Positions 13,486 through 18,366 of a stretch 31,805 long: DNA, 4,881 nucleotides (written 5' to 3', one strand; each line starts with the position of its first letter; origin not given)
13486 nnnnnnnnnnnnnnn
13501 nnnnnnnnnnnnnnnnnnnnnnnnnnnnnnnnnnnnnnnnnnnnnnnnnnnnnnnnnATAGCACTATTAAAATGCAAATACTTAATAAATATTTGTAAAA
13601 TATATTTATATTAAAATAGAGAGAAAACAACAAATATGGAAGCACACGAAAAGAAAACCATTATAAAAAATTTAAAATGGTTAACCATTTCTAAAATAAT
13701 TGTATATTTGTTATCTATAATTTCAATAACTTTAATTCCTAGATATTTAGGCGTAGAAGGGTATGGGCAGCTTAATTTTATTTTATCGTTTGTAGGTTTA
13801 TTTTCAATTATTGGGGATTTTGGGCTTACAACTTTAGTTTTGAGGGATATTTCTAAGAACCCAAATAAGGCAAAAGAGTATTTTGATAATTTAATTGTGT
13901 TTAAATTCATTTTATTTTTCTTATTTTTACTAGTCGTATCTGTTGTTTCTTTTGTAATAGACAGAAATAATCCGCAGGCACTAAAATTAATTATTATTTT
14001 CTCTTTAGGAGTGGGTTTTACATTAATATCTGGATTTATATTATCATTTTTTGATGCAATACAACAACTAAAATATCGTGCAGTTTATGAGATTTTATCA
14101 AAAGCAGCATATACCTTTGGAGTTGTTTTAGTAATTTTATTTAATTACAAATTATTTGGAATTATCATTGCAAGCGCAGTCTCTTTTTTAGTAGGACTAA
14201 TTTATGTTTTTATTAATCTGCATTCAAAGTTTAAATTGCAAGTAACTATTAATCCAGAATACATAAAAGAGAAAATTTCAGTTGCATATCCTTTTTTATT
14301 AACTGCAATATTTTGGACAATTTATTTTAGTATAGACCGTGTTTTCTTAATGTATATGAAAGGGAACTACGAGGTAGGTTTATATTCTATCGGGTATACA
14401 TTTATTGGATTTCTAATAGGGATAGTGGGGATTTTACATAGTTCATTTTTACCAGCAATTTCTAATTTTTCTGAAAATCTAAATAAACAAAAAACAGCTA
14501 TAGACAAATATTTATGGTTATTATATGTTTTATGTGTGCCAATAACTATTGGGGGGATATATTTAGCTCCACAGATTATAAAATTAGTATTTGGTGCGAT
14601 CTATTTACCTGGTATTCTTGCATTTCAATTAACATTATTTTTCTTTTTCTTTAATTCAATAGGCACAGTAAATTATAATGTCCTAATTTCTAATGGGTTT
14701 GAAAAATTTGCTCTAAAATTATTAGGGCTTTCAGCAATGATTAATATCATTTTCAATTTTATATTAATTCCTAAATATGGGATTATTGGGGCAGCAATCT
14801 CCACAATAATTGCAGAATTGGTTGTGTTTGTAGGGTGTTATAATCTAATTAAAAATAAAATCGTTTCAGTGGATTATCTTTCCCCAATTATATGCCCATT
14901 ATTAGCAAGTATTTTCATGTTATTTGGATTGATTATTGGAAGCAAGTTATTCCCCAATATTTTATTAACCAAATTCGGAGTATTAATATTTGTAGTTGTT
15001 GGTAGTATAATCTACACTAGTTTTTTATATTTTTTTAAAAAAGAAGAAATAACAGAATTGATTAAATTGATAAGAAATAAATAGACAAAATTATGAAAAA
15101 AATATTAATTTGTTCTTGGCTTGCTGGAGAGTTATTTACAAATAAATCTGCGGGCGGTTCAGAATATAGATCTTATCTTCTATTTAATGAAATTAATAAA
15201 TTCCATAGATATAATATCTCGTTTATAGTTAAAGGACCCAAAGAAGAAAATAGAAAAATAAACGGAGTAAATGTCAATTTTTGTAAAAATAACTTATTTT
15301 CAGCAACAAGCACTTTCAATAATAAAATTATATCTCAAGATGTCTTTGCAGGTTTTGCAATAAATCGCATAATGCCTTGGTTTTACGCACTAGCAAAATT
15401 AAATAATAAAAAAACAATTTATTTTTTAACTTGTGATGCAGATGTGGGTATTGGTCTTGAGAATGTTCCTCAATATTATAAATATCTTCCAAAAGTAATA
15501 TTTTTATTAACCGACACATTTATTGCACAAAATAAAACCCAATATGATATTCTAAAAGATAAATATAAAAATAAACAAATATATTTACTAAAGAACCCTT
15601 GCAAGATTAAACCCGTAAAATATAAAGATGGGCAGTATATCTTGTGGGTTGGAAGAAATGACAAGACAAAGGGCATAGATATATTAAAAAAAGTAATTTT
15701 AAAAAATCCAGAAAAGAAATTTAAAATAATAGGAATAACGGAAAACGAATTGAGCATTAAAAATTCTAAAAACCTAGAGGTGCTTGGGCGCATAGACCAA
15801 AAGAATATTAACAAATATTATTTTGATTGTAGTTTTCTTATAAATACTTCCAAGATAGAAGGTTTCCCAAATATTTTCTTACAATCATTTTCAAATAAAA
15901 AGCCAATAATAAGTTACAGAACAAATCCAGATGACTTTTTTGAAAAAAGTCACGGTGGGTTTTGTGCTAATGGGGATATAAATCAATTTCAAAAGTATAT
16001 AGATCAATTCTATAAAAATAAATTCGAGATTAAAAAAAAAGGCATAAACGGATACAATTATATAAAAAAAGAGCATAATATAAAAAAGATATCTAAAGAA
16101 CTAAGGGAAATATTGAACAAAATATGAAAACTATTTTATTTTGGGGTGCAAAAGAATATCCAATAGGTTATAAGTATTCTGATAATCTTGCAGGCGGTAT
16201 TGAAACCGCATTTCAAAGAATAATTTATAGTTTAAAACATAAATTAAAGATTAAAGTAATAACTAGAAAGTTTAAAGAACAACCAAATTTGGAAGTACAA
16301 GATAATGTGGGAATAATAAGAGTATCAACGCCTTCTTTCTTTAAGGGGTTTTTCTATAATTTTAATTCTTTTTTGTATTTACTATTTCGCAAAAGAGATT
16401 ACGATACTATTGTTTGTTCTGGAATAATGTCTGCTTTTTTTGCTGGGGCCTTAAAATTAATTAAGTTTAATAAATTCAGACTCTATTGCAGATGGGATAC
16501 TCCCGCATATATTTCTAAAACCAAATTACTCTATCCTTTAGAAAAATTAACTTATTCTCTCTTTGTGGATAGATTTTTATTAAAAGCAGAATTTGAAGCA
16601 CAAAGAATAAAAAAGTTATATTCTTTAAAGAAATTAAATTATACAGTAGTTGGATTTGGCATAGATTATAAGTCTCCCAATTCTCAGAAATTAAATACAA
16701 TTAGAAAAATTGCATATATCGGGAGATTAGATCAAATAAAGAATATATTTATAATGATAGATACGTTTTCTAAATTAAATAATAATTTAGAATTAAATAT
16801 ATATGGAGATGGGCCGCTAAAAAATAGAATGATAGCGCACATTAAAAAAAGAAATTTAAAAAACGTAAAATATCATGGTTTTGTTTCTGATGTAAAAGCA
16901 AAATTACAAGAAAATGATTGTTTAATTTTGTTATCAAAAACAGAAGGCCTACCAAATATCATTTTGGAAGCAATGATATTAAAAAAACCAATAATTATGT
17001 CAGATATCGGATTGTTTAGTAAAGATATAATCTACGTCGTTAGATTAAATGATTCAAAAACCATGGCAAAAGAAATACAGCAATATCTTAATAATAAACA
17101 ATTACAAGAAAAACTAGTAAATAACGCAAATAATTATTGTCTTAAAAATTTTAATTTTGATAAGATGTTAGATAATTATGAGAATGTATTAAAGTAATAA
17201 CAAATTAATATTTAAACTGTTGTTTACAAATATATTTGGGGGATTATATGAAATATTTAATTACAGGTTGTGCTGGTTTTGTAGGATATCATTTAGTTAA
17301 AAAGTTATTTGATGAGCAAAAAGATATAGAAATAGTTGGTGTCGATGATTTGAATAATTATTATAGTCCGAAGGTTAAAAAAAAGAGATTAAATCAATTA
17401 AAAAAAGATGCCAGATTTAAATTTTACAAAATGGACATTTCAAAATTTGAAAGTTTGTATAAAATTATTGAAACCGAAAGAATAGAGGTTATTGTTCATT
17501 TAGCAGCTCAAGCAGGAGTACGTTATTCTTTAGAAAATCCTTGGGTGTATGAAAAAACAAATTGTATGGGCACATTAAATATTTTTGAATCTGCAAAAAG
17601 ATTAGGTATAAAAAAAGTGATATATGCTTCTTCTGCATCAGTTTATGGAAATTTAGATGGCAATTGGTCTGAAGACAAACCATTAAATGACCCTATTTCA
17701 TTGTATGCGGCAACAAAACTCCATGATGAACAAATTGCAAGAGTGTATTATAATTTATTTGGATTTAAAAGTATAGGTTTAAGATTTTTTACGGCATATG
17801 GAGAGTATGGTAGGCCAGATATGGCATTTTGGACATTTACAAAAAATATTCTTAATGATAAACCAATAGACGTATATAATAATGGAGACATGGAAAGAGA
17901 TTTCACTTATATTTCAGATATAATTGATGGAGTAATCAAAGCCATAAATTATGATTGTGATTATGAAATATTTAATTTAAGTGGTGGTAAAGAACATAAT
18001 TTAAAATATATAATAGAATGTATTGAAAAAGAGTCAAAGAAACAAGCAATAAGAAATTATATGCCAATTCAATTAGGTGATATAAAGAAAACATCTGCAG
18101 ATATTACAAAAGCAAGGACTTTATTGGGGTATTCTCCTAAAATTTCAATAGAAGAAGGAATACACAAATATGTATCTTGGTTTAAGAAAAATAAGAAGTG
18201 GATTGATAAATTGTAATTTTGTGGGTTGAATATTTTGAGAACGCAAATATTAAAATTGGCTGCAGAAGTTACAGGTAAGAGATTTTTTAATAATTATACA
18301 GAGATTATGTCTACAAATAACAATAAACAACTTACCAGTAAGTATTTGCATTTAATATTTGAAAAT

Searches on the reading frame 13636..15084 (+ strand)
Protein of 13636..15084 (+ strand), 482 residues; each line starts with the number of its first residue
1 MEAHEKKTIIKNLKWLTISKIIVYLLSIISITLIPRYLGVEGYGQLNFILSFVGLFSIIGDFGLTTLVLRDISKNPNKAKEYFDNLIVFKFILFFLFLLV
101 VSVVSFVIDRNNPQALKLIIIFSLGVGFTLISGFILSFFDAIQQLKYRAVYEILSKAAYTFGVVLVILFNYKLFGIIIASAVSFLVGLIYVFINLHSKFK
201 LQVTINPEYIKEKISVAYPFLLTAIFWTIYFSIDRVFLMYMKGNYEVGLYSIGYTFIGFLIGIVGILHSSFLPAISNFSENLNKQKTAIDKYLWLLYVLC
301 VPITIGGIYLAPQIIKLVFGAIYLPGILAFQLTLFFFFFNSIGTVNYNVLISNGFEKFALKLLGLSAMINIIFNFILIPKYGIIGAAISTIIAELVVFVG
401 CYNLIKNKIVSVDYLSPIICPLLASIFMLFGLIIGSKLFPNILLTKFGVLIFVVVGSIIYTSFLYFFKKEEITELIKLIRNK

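Call 5: search_protein_families(library=pfam, proteins=[window:13636-15084:+], max_evalue=0.01)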
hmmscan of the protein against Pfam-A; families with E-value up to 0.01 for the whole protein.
window:13636-15084:+ (482 aa): 3 families
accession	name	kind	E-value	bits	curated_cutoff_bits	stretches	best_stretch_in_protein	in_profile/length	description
PF01943.22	Polysacc_synt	-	2.2e-33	116.3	28.2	1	10-277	2-272/274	Polysaccharide biosynthesis protein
PF13440.11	Polysacc_synt_3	-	1.3e-19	71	23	1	36-325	4-290/293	Polysaccharide biosynthesis protein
PF03023.19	MurJ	-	0.00022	20.4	27.4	1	258-434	243-426/451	Lipid II flippase MurJ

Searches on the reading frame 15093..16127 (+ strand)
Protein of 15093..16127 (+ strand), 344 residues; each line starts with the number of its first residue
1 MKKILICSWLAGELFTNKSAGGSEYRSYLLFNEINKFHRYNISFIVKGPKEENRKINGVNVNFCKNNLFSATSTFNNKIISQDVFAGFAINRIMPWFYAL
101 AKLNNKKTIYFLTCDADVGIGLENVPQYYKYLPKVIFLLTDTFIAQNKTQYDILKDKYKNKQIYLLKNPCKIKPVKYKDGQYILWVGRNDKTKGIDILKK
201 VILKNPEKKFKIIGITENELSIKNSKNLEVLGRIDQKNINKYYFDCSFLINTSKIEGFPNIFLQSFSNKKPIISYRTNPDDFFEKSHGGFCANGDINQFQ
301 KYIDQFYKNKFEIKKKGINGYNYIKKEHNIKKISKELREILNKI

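Call 5: search_protein_families(library=pfam, proteins=[window:15093-16127:+], max_evalue=0.01)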
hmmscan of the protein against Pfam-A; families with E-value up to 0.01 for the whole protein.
window:15093-16127:+ (344 aa): 2 families
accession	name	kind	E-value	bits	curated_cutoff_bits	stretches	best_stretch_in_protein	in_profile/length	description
PF00534.26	Glycos_transf_1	-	9.6e-13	48.5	26.4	1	173-312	8-160/172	Glycosyl transferases group 1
PF13692.12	Glyco_trans_1_4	-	1.5e-11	45.2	27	1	181-309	2-142/142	Glycosyl transferases group 1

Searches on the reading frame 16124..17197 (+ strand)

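Call 6: search_protein_families(library=pfam, proteins=[window:16124-17197:+], max_evalue=0.01)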
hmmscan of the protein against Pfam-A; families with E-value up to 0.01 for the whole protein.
window:16124-17197:+ (357 aa): 3 families
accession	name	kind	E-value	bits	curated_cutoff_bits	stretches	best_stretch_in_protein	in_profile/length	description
PF00534.26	Glycos_transf_1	-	5.1e-24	85.2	26.4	1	191-336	13-170/172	Glycosyl transferases group 1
PF13692.12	Glyco_trans_1_4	-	1.2e-21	77.9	27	1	195-324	3-142/142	Glycosyl transferases group 1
PF13439.12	Glyco_transf_4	-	0.00087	19.8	28.5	1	24-181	2-167/170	Glycosyltransferase Family 4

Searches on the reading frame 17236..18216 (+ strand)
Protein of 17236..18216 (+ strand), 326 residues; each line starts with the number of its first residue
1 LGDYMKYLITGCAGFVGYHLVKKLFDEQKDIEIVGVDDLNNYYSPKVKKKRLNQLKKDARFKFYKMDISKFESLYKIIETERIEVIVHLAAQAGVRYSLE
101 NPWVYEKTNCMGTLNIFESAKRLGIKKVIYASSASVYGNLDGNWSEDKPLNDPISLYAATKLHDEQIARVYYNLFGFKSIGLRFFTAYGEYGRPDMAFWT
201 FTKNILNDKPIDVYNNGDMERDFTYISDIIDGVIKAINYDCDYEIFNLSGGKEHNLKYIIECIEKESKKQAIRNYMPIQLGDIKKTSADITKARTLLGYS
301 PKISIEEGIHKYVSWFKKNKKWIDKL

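Call 6: search_protein_families(library=pfam, proteins=[window:17236-18216:+], max_evalue=0.01)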
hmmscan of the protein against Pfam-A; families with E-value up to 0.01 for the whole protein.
window:17236-18216:+ (326 aa): 8 families
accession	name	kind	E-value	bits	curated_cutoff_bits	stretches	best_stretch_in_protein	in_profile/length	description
PF16363.11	GDP_Man_Dehyd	-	9e-52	177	27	1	8-311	1-331/332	GDP-mannose 4,6 dehydratase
PF01370.27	Epimerase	-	1.6e-50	172.2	20.9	1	8-248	2-239/240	NAD dependent epimerase/dehydratase family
PF01073.25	3Beta_HSD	-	4.3e-19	69.1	22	1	8-236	1-228/280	3-beta hydroxysteroid dehydrogenase/isomerase family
PF02719.21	Polysacc_synt_2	-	3e-16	59.9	20.2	1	8-269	2-249/293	Polysaccharide biosynthesis protein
PF04321.23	RmlD_sub_bind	-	1.7e-14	54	27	1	5-254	1-218/287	RmlD substrate binding domain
PF07993.18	NAD_binding_4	-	5.3e-10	39.3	20.1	1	9-147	1-151/258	Male sterility protein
PF13460.12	NAD_binding_10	-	4.5e-05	23.8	27.2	1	12-162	2-125/184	NAD(P)H-binding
PF08659.16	KR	-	0.0046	17.3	22.6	1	7-91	3-90/180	KR domain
